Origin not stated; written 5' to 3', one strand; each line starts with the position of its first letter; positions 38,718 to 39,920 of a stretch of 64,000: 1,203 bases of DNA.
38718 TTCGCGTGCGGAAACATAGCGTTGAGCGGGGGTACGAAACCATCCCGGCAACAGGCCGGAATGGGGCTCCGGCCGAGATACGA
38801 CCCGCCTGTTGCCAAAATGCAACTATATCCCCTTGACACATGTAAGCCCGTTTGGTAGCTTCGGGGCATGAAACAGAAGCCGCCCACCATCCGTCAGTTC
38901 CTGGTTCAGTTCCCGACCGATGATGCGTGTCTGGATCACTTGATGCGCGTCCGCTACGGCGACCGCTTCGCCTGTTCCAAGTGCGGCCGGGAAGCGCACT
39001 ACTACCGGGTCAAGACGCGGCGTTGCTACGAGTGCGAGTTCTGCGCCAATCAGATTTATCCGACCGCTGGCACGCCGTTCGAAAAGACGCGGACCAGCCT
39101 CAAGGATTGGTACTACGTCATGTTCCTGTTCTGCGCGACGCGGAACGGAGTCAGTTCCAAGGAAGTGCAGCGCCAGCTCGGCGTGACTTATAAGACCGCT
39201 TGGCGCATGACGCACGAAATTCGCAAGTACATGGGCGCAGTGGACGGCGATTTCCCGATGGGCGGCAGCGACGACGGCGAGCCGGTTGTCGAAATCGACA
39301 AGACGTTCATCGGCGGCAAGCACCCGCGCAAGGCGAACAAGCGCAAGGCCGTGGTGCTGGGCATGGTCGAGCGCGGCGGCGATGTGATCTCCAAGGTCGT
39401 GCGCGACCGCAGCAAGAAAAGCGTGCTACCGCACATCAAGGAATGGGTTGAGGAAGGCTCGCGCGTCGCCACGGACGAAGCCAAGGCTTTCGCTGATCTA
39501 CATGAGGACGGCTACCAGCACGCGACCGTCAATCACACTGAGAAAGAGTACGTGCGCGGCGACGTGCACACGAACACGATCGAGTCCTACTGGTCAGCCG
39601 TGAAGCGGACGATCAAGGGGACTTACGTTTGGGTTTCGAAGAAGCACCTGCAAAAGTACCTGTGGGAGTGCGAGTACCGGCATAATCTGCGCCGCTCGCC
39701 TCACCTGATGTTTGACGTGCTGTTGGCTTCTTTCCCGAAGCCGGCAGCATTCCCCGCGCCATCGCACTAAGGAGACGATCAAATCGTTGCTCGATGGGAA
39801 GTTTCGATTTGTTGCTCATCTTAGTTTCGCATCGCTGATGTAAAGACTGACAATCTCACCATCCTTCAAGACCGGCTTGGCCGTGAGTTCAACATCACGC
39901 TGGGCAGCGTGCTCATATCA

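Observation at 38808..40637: IS1595-family element with a lower-GC passenger gene and an unusual 16-bp direct-repeat border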

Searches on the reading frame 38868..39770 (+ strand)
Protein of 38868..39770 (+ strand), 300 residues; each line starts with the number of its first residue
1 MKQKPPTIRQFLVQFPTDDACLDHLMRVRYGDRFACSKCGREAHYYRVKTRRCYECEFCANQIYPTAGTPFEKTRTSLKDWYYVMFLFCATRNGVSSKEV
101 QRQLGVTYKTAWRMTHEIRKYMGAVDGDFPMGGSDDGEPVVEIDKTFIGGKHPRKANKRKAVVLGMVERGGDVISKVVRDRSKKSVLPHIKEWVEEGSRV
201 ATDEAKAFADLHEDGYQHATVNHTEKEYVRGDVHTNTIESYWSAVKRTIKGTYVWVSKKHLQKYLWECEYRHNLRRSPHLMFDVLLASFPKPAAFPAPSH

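Call 5: search_protein_families(library=pfam, proteins=[window:38868-39770:+], max_evalue=1)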
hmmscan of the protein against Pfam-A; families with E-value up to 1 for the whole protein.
window:38868-39770:+ (300 aa): 5 families
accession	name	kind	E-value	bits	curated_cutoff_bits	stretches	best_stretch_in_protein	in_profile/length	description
PF12762.13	DDE_Tnp_IS1595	-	1.5e-39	135.9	27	1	140-273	5-153/153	ISXO2-like transposase domain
PF12760.12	Zn_ribbon_IS1595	-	1.5e-10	41.3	25.4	1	16-62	1-46/46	Transposase zinc-ribbon domain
PF13384.12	HTH_23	-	0.072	13.4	24.6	1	91-117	16-40/50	Homeodomain-like domain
PF01246.26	Ribosomal_L24e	-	0.11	13.1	27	1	53-73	3-23/66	Ribosomal protein L24e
PF13542.12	HTH_Tnp_ISL3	-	0.12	12.3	27.4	1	94-114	27-46/51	Helix-turn-helix domain of transposase family ISL3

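Call 7: search_protein_families(library=padloc, proteins=[window:38868-39770:+], max_evalue=1)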
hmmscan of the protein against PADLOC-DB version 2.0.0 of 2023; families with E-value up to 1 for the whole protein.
window:38868-39770:+ (300 aa): 1 family
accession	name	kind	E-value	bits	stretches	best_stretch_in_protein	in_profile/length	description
PDLC01261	Cas2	-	0.032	12.5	1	159-230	14-80/91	"CAS-I,CAS-II,CAS-III,CAS-IV,CAS-V,CAS-VI; acquisition_2"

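Call 8: search_protein_families(library=ncbifam, proteins=[window:38868-39770:+], max_evalue=1)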
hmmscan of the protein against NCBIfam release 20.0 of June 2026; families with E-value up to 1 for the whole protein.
window:38868-39770:+ (300 aa): 1 family
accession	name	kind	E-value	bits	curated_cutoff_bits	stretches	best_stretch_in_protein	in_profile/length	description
NF033547.1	transpos_IS1595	equivalog_domain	6.9e-58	196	75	1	73-275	1-215/215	IS1595 family transposase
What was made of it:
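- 38868..39770 (+): IS1595-family transposase, 300 aa: zinc ribbon, HTH and DDE domain. Candidate catalytic residues are D144, D203 and E239, with K246. Calls 5 and 8.
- Checked: ORF 38868-39770 (+) is an IS1595 transposase: PF12762 at 1.5e-39, PF12760 zinc ribbon at 1.5e-10, NF033547 at 7e-58 (calls 5, 8).
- Calls 5 and 8 (Pfam and NCBIfam, both far above cut-off).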

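Call 10: find_encoding_contigs(protein=window:38868-39770:+, flank=4000, max_places=10)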
Protein window:38868-39770:+ (300 aa): 9 contigs read that carry it; 8 places shown.
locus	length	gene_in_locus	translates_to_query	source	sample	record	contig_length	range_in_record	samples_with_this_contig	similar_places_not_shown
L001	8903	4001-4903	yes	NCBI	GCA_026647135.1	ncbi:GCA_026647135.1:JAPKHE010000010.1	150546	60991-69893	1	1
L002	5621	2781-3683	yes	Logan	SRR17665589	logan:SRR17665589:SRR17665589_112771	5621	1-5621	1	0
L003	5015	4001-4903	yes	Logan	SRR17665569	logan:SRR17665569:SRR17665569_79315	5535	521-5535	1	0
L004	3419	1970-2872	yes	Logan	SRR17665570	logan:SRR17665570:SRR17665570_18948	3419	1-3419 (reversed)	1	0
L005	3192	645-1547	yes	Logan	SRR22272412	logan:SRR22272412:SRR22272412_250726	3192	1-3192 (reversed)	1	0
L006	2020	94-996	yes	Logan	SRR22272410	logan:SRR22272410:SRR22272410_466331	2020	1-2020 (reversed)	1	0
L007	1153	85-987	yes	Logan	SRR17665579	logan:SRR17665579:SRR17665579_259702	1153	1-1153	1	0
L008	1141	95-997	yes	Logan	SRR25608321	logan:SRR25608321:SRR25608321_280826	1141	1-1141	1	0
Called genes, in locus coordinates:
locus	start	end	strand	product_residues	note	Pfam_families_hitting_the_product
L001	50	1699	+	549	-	-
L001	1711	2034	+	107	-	PF00893:Multi_Drug_Res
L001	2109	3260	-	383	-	PF13472:Lipase_GDSL_2 (weak)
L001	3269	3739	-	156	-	PF09411:PagL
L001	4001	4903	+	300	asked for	PF12760:Zn_ribbon_IS1595, PF12762:DDE_Tnp_IS1595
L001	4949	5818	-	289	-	PF25678:DUF7946, PF25679:DUF7947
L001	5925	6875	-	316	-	PF00561:Abhydrolase_1, PF12146:Hydrolase_4, PF12697:Abhydrolase_6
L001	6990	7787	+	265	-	PF00565:SNase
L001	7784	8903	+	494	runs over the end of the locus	PF01435:Peptidase_M48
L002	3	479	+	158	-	?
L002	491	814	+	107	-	PF00893:Multi_Drug_Res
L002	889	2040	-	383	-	PF13472:Lipase_GDSL_2 (weak)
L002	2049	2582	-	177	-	PF09411:PagL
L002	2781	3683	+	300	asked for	PF12760:Zn_ribbon_IS1595, PF12762:DDE_Tnp_IS1595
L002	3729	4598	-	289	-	PF25678:DUF7946, PF25679:DUF7947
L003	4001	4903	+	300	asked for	PF12760:Zn_ribbon_IS1595, PF12762:DDE_Tnp_IS1595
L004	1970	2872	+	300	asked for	PF12760:Zn_ribbon_IS1595, PF12762:DDE_Tnp_IS1595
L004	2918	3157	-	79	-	PF25679:DUF7947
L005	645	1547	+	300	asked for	PF12760:Zn_ribbon_IS1595, PF12762:DDE_Tnp_IS1595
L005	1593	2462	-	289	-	PF25678:DUF7946, PF25679:DUF7947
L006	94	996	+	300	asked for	PF12760:Zn_ribbon_IS1595, PF12762:DDE_Tnp_IS1595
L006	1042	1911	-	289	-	PF25678:DUF7946, PF25679:DUF7947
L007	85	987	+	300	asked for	PF12760:Zn_ribbon_IS1595, PF12762:DDE_Tnp_IS1595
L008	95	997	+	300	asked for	PF12760:Zn_ribbon_IS1595, PF12762:DDE_Tnp_IS1595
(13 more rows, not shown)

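Call 16: find_related_loci(query=window:38868-39770:+, collection=genome_contigs, flank=4000)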
Query window:38868-39770:+ (300 aa) in genome_contigs; peptide patterns used: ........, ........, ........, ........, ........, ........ (x = any residue, [..] = any of these).
25 stretches matched a pattern; 1 encode a relative of the query (tblastn E <= 1e-3); 1 distinct loci.
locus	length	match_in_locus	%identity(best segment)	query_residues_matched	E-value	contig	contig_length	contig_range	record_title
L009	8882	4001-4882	74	1-296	1e-150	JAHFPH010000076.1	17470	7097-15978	MAG: Rhodospirillaceae bacterium isolate nzgw522 NODE_3040_length_17471_cov_5.820346, whole genome shotgun sequence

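Call 21: find_homologous_proteins(query=L001:4949-5818:-)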
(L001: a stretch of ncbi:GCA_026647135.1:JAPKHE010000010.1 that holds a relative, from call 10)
Query L001:4949-5818:- (289 aa): 59 proteins with E <= 0.001 among 2447 candidates.
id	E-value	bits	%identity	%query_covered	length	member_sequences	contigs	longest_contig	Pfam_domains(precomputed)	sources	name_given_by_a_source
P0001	2.1e-136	472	100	74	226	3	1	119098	PF25678.2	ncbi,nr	ncbi:MAG: hypothetical protein L6R19_07835 [Alphaproteobacteria bacterium]|nr:hypothetical protein [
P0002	2.0e-110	387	60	98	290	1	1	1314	PF25678.2,PF25679.2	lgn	-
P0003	1.6e-106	374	59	98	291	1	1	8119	PF25678.2,PF25679.2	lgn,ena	-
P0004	4.0e-101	356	56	98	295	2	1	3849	PF25678.2,PF25679.2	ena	-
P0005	1.7e-99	351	52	99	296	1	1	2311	PF25678.2,PF25679.2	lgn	-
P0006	1.3e-96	341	54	99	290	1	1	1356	PF25678.2,PF25679.2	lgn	-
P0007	1.2e-93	332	54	98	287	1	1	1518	PF25678.2,PF25679.2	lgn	-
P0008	3.5e-93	330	52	99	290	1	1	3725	PF25678.2,PF25679.2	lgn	-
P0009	7.2e-93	329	54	98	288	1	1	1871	PF25678.2,PF25679.2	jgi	-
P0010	3.8e-85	304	51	98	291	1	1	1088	PF25678.2,PF25679.2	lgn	-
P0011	1.5e-80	289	48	99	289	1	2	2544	PF25678.2,PF25679.2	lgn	-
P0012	1.2e-78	282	44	99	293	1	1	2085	PF25678.2,PF25679.2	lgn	-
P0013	3.1e-78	281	46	99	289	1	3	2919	PF25678.2,PF25679.2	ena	-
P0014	3.9e-78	281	48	99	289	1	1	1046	PF25678.2,PF25679.2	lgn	-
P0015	1.3e-77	279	46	99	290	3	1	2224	PF25678.2,PF25679.2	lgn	-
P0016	1.3e-76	276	46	98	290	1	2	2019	PF25678.2,PF25679.2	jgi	jgi:hypothetical protein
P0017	7.0e-76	273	46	98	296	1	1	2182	PF25678.2,PF25679.2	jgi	jgi:hypothetical protein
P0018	2.2e-74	268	46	99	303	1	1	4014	PF25678.2,PF25679.2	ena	-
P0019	9.3e-74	266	44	100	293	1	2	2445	PF25678.2,PF25679.2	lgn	-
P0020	2.0e-73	265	45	99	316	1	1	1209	PF25678.2,PF25679.2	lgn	-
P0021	6.9e-72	260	44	98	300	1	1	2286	PF25678.2,PF25679.2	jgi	-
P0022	1.9e-71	259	46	98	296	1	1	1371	PF25678.2,PF25679.2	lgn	-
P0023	1.7e-70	256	44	99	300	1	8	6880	PF25678.2,PF25679.2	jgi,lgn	jgi:hypothetical protein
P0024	3.4e-66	242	43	100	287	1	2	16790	PF25678.2,PF25679.2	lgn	-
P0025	1.7e-65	239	42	97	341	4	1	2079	PF25678.2,PF25679.2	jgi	jgi:hypothetical protein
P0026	2.8e-65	239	43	99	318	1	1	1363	PF25678.2,PF25679.2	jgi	jgi:hypothetical protein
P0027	2.6e-64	235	43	99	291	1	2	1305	PF25678.2,PF25679.2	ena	-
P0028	1.9e-63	233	40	100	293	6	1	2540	PF25678.2,PF25679.2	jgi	jgi:hypothetical protein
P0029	4.5e-62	228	44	98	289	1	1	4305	PF25678.2,PF25679.2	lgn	-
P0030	1.2e-61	227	40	100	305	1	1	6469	PF25678.2,PF25679.2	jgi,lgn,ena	-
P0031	3.0e-61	225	43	98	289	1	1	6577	PF25678.2,PF25679.2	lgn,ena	-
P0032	3.3e-58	215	41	97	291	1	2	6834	PF25678.2,PF25679.2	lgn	-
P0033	8.7e-57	211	40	99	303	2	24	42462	PF25678.2,PF25679.2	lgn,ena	-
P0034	1.2e-56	210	39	98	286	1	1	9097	PF25678.2,PF25679.2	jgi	jgi:hypothetical protein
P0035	6.0e-56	208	41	97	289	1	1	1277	PF25678.2,PF25679.2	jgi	jgi:hypothetical protein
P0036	6.3e-54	201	40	100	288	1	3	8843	PF25678.2,PF25679.2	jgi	jgi:hypothetical protein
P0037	9.0e-54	201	39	99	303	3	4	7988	PF25678.2,PF25679.2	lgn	-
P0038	9.5e-54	201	39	99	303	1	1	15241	PF25678.2,PF25679.2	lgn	-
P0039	2.1e-51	193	37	99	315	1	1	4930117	PF25678.2,PF25679.2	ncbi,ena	-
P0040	8.2e-49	185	39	97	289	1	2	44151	PF25678.2,PF25679.2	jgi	jgi:hypothetical protein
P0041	8.4e-49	185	36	99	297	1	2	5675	PF25678.2,PF25679.2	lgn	-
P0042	3.2e-48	183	43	72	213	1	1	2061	PF25678.2,PF25679.2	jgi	jgi:hypothetical protein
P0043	1.2e-47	181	39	92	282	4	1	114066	PF25678.2,PF25679.2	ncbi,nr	ncbi:hypothetical protein [Filomicrobium insigne]|nr:hypothetical protein [Filomicrobium insigne]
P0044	2.6e-47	180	36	97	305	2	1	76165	PF25678.2,PF25679.2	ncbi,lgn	-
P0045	6.4e-47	178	39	98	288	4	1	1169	PF25678.2,PF25679.2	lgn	-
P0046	1.6e-45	174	36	99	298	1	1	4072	PF25678.2,PF25679.2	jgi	jgi:hypothetical protein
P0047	1.7e-45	174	35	99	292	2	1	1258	PF25678.2,PF25679.2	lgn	-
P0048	1.1e-44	171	36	100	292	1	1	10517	PF25678.2,PF25679.2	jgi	jgi:hypothetical protein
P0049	2.2e-43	167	46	61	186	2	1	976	PF25678.2,PF25679.2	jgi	jgi:hypothetical protein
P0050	4.2e-40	156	40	74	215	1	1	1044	PF25678.2,PF25679.2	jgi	jgi:hypothetical protein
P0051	2.7e-35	140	35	96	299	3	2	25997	PF25678.2,PF25679.2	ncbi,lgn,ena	-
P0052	3.6e-33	133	45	58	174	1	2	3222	PF25679.2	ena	-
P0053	4.5e-31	126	33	98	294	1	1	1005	PF25678.2,PF25679.2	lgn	-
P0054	7.3e-31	126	32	98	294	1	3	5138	PF25678.2,PF25679.2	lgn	-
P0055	2.4e-30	124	37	70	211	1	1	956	PF25678.2,PF25679.2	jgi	jgi:hypothetical protein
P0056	3.6e-29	120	30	98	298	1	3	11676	PF25678.2,PF25679.2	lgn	-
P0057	4.8e-29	120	32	99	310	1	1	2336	PF25678.2,PF25679.2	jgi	-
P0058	4.4e-20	90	29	96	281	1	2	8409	PF25678.2,PF25679.2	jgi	jgi:hypothetical protein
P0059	1.4e-14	72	31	96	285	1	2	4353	PF25678.2,PF25679.2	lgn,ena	-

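Call 22: find_encoding_contigs(protein=P0033, flank=4000, max_places=8)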
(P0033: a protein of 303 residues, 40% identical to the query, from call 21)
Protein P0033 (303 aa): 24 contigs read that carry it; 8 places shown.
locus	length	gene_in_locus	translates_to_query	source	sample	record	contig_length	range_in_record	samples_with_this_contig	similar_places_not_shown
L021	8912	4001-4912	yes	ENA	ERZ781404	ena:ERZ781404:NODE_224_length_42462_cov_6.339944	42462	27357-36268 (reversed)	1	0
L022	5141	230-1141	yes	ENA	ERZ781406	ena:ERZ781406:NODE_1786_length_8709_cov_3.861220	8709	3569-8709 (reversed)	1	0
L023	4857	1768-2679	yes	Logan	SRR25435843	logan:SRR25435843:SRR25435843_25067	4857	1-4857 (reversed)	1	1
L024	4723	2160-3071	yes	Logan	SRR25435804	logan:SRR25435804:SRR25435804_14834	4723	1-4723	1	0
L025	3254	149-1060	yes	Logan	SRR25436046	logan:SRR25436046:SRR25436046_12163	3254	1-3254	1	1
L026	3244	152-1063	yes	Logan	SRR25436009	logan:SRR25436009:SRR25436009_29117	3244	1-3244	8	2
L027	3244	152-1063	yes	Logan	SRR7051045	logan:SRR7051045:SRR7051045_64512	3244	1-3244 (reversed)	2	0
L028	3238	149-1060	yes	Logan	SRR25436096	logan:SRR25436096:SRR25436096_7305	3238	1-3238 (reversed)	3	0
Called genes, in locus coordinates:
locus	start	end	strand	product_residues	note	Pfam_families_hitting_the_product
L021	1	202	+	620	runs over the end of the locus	PF13606:Ank_3 (faint), PF13637:Ank_4 (faint), PF12796:Ank_2, PF00023:Ank (weak), PF13857:Ank_5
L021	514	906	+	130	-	PF00034:Cytochrom_C (weak), PF13442:Cytochrome_CBB3 (weak)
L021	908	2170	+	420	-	PF13458:Peripla_BP_6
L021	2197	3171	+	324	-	-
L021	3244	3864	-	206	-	PF13632:Glyco_trans_2_3, PF13641:Glyco_tranf_2_3 (weak)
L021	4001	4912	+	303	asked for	PF25678:DUF7946, PF25679:DUF7947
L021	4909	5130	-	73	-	PF20075:DUF6471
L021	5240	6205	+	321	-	PF12760:Zn_ribbon_IS1595, PF12762:DDE_Tnp_IS1595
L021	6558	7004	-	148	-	-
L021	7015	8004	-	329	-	PF00535:Glycos_transf_2, PF13641:Glyco_tranf_2_3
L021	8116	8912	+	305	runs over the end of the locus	PF00497:SBP_bac_3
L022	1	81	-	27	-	?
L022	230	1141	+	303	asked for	PF25678:DUF7946, PF25679:DUF7947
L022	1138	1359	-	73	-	PF20075:DUF6471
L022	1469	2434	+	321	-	PF12760:Zn_ribbon_IS1595, PF12762:DDE_Tnp_IS1595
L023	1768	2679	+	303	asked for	PF25678:DUF7946, PF25679:DUF7947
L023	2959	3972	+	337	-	PF12760:Zn_ribbon_IS1595, PF12762:DDE_Tnp_IS1595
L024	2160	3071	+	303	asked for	PF25678:DUF7946, PF25679:DUF7947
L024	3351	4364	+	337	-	PF12760:Zn_ribbon_IS1595, PF12762:DDE_Tnp_IS1595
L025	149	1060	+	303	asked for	PF25678:DUF7946, PF25679:DUF7947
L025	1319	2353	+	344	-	PF12760:Zn_ribbon_IS1595, PF12762:DDE_Tnp_IS1595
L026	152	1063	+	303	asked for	PF25678:DUF7946, PF25679:DUF7947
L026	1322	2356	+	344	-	PF12760:Zn_ribbon_IS1595, PF12762:DDE_Tnp_IS1595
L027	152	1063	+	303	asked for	PF25678:DUF7946, PF25679:DUF7947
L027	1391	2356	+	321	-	PF12760:Zn_ribbon_IS1595, PF12762:DDE_Tnp_IS1595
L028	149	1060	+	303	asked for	PF25678:DUF7946, PF25679:DUF7947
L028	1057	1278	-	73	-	PF20075:DUF6471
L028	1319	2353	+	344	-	PF12760:Zn_ribbon_IS1595, PF12762:DDE_Tnp_IS1595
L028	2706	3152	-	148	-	-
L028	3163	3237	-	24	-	?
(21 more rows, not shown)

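Call 23: find_encoding_contigs(protein=P0039, flank=5000, max_places=4)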
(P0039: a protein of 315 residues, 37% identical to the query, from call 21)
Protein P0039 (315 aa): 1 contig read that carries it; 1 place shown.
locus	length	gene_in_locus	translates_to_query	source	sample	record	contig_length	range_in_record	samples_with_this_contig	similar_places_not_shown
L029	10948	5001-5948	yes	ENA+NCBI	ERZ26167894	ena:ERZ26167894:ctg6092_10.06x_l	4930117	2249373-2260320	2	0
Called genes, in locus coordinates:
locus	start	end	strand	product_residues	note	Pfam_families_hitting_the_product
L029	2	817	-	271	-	PF00378:ECH_1, PF16113:ECH_2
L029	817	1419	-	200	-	PF02798:GST_N, PF13417:GST_N_3, PF13409:GST_N_2, PF00043:GST_C (weak)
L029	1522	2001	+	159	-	PF01638:HxlR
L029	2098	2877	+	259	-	PF00106:adh_short, PF08659:KR (weak), PF13561:adh_short_C2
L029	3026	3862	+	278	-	PF17645:Amdase (weak)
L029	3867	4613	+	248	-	PF19798:Sulfotransfer_5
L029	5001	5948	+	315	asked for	PF25678:DUF7946, PF25679:DUF7947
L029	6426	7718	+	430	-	PF00275:EPSP_synthase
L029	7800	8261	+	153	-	PF11164:DUF2948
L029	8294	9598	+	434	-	PF00815:Histidinol_dh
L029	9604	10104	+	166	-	PF06793:UPF0262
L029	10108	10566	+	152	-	PF01451:LMWPc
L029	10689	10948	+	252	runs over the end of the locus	PF00165:HTH_AraC, PF12833:HTH_18, PF00165:HTH_AraC (weak)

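Call 24: find_encoding_contigs(protein=P0043, flank=5000, max_places=4)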
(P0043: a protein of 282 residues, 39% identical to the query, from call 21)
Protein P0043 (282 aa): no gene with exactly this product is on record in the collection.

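Call 32: find_related_loci(query=window:38868-39770:+, collection=metagenome_contigs, flank=3000)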
Query window:38868-39770:+ (300 aa) in metagenome_contigs; peptide patterns used: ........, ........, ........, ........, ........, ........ (x = any residue, [..] = any of these).
53 stretches matched a pattern; 2 encode a relative of the query (tblastn E <= 1e-3); 2 distinct loci.
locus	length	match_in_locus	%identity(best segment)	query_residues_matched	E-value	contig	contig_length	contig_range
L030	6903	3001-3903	56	1-299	9e-111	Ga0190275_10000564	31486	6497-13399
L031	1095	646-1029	51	9-136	1e-44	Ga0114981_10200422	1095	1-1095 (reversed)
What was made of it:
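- Tried and rejected: Collection scans with the transposase gave one relative in genome_contigs and two in metagenome_contigs (calls 16, 32).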
